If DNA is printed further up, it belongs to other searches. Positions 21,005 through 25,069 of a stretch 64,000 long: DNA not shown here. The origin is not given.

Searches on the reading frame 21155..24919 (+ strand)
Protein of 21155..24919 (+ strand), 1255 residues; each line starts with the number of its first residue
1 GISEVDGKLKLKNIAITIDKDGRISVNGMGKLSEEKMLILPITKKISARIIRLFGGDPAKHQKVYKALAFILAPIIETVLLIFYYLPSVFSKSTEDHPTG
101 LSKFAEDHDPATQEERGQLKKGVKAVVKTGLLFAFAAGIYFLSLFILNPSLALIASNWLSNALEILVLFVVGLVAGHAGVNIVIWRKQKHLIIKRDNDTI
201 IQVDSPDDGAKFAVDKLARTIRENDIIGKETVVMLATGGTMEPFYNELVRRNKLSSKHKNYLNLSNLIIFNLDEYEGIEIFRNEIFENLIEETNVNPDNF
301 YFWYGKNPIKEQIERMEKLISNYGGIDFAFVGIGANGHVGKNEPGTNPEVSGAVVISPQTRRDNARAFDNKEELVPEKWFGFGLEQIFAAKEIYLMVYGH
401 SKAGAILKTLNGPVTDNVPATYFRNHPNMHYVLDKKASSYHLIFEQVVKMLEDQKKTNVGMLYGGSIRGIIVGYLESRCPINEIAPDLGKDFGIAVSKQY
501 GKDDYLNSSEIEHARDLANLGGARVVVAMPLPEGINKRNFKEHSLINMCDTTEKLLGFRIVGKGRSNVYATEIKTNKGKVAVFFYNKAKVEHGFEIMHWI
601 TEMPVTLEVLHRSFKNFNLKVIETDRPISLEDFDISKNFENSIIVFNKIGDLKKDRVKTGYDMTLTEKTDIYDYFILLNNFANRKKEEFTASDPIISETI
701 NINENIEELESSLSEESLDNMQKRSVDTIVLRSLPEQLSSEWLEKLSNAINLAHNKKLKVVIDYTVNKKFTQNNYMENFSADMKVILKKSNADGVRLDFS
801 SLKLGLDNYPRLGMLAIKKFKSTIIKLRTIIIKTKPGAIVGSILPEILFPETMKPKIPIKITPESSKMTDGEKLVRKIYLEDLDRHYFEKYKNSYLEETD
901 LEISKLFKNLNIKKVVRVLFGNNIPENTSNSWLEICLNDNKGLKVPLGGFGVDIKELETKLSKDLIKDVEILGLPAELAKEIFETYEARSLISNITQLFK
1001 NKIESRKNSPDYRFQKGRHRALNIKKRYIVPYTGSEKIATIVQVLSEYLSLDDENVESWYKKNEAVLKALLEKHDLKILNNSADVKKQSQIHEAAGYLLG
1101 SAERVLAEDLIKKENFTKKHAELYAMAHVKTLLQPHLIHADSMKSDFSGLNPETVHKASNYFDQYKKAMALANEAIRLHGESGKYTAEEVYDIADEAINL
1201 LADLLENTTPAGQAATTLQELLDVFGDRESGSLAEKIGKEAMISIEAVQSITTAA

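Call 4: search_protein_families(library=pfam, proteins=[window:21155-24919:+], max_evalue=0.1)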
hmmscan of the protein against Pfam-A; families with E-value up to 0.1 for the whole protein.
window:21155-24919:+ (1255 aa): 3 families
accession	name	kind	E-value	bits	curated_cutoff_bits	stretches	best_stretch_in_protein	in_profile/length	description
PF01182.26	Glucosamine_iso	-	6.7e-06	26.6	27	1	208-425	5-218/225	Glucosamine-6-phosphate isomerases/6-phosphogluconolactonase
PF19200.6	MupG_N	-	0.0045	17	24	1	713-800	14-98/237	6-phospho-N-acetylmuramidase, N-terminal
PF07332.16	Phage_holin_3_6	-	0.085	13.4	28.4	0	119-181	26-92/116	Putative Actinobacterial Holin-X, holin superfamily III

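Call 45: search_protein_families(library=ncbifam, proteins=[window:21455-24919:+], max_evalue=0.01)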
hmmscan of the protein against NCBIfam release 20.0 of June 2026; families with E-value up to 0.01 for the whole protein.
window:21455-24919:+ (1155 aa): 8 families
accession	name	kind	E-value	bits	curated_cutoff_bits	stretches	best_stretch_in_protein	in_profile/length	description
NF002557.0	PRK02122.1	subfamily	2.1e-43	148.4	384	1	103-339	34-273/653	glucosamine-6-phosphate deaminase-like protein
NF001684.0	PRK00443.1-4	subfamily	5e-39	134.4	326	1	115-340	14-240/260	glucosamine-6-phosphate deaminase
TIGR00502.1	nagB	equivalog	4.9e-38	130.9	236.9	1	100-339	3-245/259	glucosamine-6-phosphate deaminase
NF007291.0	PRK09762.1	equivalog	3.3e-23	82.5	271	1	129-334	31-234/236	galactosamine-6-phosphate isomerase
NF001682.0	PRK00443.1-1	equivalog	3.4e-23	82.4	528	1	131-339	30-232/262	glucosamine-6-phosphate deaminase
NF009022.0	PRK12358.1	equivalog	6.9e-22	78.1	247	1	133-339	32-235/239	glucosamine-6-phosphate deaminase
NF001685.0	PRK00443.1-5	equivalog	2.1e-17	63.3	513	1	107-337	10-243/266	glucosamine-6-phosphate deaminase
TIGR01198.1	pgl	equivalog_domain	0.0025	17.4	124.45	0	211-338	107-231/234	6-phosphogluconolactonase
